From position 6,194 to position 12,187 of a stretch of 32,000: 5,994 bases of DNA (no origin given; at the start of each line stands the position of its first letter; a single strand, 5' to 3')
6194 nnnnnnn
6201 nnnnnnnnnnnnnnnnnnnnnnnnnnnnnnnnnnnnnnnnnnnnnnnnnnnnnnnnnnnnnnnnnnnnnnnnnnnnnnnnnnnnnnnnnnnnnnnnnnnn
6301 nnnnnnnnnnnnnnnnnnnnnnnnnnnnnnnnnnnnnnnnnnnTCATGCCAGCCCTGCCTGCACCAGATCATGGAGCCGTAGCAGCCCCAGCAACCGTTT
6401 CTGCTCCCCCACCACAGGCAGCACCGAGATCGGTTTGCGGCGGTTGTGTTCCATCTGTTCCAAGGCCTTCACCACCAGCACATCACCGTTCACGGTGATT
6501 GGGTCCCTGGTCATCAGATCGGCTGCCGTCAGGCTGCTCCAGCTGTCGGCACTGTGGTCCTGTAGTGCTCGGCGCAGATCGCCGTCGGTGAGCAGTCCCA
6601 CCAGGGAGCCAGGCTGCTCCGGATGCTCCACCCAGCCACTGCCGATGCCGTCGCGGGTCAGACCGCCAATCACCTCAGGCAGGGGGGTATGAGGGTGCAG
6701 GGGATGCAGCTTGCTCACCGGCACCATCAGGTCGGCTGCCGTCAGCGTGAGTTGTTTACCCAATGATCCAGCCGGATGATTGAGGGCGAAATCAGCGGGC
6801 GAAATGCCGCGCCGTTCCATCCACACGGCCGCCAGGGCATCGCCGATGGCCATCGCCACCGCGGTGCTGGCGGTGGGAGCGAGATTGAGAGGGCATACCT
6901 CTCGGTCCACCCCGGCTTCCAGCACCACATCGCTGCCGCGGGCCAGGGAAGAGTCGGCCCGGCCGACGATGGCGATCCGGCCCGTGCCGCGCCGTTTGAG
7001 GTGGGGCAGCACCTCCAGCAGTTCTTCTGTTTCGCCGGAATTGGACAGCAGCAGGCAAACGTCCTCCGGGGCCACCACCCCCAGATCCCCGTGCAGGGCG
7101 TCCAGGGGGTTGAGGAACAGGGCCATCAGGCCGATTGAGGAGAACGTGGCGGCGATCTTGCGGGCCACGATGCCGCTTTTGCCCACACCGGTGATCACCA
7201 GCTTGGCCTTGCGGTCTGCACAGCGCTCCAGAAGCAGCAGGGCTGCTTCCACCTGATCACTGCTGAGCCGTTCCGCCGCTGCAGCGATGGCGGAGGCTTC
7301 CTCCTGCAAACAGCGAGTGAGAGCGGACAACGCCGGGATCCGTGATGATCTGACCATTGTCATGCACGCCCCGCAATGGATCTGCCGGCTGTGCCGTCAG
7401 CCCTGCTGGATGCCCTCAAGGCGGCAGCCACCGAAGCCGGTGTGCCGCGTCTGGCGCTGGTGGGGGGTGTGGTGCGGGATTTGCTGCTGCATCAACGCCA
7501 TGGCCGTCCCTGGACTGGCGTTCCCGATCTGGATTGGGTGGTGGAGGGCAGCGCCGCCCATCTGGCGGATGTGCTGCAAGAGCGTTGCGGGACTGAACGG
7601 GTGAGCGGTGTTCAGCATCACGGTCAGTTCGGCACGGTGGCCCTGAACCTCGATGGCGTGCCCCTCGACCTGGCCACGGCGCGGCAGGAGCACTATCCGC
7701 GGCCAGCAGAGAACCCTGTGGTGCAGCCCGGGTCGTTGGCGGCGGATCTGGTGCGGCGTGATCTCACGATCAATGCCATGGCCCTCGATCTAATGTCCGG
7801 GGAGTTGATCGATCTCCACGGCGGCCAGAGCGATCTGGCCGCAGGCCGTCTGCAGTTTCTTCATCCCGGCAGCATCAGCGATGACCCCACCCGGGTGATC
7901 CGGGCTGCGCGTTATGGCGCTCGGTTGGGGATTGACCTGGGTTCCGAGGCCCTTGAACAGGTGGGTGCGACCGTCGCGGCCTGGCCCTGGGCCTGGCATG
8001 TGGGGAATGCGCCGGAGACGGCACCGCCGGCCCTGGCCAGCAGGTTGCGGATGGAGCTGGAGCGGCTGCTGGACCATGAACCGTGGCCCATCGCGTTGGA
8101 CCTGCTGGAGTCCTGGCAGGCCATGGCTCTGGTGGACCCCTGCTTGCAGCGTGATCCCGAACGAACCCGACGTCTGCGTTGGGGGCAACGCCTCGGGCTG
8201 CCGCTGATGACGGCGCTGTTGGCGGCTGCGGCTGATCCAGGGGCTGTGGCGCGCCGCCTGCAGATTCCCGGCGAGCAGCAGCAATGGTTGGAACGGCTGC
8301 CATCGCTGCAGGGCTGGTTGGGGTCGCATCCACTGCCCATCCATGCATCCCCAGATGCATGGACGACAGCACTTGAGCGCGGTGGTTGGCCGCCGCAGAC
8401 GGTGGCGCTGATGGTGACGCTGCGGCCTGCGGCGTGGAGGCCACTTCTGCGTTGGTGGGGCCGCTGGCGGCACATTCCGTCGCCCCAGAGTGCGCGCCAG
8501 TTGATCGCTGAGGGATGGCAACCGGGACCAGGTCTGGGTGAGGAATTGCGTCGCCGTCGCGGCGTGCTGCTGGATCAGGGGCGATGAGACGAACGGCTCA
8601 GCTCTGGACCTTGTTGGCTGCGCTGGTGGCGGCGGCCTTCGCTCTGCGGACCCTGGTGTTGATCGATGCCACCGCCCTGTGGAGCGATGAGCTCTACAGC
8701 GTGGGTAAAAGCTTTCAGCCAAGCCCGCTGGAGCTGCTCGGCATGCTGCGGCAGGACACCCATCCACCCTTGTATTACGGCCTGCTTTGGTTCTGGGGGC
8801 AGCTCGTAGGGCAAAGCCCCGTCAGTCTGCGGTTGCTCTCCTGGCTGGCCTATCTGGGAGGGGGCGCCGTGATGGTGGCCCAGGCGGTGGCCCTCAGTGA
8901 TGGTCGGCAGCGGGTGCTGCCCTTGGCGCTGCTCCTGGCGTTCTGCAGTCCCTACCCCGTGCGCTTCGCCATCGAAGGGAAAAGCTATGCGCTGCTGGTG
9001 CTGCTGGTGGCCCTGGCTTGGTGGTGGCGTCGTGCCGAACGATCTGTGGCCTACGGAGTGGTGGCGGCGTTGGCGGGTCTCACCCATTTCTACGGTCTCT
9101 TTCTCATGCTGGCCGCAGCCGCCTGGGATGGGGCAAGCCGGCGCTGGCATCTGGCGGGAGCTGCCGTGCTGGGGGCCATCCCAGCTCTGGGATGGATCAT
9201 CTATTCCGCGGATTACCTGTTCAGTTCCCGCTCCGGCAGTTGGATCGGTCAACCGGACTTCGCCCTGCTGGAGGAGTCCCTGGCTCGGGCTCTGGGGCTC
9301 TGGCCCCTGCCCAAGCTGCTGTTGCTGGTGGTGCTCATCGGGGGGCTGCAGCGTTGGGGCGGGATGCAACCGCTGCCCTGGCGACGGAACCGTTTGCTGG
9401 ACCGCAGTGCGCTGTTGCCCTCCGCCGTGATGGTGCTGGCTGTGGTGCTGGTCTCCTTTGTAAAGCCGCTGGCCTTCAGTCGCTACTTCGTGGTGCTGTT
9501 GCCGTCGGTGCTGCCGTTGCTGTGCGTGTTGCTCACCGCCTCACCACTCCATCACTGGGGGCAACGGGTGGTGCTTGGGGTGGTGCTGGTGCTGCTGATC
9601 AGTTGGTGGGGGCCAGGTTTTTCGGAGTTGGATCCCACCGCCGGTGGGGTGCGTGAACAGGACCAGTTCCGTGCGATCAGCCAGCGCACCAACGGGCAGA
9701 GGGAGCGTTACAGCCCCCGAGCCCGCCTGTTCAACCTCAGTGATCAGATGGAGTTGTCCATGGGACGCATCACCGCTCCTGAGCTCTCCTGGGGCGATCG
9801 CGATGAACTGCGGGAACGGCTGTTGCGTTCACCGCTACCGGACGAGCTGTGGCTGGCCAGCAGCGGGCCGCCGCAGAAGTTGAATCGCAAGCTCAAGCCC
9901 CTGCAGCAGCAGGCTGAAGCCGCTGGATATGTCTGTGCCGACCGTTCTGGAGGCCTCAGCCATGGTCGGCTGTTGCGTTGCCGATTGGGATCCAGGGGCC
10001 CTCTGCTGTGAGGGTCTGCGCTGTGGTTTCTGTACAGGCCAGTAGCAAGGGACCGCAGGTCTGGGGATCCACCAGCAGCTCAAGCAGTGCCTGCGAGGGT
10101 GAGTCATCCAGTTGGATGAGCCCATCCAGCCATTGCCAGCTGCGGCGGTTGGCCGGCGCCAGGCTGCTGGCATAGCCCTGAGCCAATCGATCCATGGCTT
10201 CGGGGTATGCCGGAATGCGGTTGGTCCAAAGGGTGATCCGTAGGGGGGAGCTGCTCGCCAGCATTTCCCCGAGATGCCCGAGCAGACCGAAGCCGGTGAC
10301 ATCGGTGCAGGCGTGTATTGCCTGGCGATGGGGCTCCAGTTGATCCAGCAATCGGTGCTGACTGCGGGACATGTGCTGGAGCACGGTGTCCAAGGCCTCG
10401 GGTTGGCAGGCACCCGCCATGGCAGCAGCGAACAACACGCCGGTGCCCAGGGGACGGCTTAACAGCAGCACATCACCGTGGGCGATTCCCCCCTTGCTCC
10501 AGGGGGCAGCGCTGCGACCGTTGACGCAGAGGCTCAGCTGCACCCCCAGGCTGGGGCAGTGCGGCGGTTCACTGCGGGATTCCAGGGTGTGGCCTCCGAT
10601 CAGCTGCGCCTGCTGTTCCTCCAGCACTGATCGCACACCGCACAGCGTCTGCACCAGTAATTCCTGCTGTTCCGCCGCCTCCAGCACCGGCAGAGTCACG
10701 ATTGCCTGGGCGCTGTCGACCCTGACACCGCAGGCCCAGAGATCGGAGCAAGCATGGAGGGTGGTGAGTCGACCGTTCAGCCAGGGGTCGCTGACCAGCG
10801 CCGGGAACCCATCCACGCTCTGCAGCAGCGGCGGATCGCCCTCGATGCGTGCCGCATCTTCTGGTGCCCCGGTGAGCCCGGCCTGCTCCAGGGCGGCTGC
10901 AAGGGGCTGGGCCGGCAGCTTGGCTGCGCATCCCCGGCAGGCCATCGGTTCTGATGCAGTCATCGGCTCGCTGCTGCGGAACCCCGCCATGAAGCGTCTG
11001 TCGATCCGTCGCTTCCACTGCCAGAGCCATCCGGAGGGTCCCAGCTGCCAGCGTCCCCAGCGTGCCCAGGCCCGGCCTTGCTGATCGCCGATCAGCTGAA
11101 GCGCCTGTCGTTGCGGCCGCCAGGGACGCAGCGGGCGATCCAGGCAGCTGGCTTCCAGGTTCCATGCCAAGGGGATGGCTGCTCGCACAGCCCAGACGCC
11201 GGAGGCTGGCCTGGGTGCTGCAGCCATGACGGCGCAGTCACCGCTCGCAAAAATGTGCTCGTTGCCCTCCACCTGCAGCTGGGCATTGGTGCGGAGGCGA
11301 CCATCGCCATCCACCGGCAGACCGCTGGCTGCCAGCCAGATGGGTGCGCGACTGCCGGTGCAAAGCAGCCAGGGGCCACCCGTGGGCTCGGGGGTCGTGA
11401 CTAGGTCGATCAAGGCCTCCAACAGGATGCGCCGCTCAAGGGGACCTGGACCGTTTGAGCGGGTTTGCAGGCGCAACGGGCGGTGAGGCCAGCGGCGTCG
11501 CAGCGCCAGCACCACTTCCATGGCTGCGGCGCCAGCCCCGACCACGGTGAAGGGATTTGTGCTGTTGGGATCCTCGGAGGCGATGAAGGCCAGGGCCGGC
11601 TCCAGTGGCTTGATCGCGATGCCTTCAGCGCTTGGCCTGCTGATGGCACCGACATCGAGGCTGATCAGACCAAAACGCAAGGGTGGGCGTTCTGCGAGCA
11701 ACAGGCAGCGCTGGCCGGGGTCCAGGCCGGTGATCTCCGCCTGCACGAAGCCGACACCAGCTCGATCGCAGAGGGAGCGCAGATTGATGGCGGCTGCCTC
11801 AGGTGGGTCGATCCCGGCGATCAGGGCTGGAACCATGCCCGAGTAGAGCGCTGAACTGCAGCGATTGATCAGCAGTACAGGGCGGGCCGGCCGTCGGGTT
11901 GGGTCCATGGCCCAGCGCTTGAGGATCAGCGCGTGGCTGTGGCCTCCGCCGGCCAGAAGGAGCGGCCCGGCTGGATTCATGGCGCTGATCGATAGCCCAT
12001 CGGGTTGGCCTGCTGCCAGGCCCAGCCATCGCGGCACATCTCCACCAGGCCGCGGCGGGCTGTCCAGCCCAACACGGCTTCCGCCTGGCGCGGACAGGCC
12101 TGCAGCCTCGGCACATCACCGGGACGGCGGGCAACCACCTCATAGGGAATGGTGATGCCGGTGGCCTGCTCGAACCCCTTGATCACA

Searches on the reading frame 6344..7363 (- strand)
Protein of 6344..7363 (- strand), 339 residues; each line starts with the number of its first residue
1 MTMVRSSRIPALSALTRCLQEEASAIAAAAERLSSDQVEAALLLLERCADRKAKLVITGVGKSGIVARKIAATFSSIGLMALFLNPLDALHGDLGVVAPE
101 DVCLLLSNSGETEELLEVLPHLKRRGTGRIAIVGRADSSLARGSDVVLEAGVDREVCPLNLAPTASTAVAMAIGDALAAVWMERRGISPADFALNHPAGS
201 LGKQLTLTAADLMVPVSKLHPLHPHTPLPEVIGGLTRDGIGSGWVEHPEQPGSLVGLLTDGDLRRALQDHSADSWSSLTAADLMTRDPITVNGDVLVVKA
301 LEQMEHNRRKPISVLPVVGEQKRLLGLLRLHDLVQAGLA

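Call 49: search_protein_families(library=pfam, proteins=[window:6344-7363:-], max_evalue=0.00001)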
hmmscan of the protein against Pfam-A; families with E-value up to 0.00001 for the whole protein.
window:6344-7363:- (339 aa): 3 families
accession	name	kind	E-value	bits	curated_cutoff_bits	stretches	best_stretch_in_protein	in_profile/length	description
PF01380.27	SIS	-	4.9e-23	81.8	25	1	52-178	6-129/131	SIS domain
PF00571.33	CBS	-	8e-17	61.8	24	1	281-336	2-54/57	CBS domain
PF13580.11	SIS_2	-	3e-06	27.7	27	0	97-134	101-138/138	SIS domain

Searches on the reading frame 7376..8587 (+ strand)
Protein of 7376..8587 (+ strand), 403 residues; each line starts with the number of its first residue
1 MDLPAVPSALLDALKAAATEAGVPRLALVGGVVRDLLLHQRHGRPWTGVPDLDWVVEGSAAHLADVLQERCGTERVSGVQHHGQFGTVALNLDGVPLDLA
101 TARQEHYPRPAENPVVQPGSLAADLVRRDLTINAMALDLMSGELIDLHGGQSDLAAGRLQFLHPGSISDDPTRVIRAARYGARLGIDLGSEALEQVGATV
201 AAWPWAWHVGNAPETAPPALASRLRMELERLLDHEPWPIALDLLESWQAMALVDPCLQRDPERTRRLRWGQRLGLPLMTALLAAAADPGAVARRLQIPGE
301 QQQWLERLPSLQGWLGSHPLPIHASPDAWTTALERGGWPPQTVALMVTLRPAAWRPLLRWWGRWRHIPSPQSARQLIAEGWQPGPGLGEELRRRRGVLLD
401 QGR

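Call 49: search_protein_families(library=pfam, proteins=[window:7376-8587:+], max_evalue=0.00001)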
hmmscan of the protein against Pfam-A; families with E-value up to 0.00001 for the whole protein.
window:7376-8587:+ (403 aa): 1 family
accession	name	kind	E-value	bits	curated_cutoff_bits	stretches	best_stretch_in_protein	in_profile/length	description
PF01743.26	PolyA_pol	-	5.9e-23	82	23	1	28-159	3-125/126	Poly A polymerase head domain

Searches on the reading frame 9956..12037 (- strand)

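Call 49: search_protein_families(library=pfam, proteins=[window:9956-12037:-], max_evalue=0.00001)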
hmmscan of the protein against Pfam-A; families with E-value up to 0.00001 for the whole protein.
window:9956-12037:- (693 aa): 3 families
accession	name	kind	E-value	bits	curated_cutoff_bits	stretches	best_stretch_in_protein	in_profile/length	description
PF02769.27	AIRS_C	-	2.1e-08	34.9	23.1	1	521-673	3-124/156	AIR synthase related protein, C-terminal domain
PF07992.20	Pyr_redox_2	-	5.1e-07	29.8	26.1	0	224-279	232-283/291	Pyridine nucleotide-disulphide oxidoreductase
PF00586.29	AIRS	-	8.6e-07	29.8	24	1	394-490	3-100/112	AIR synthase related protein, N-terminal domain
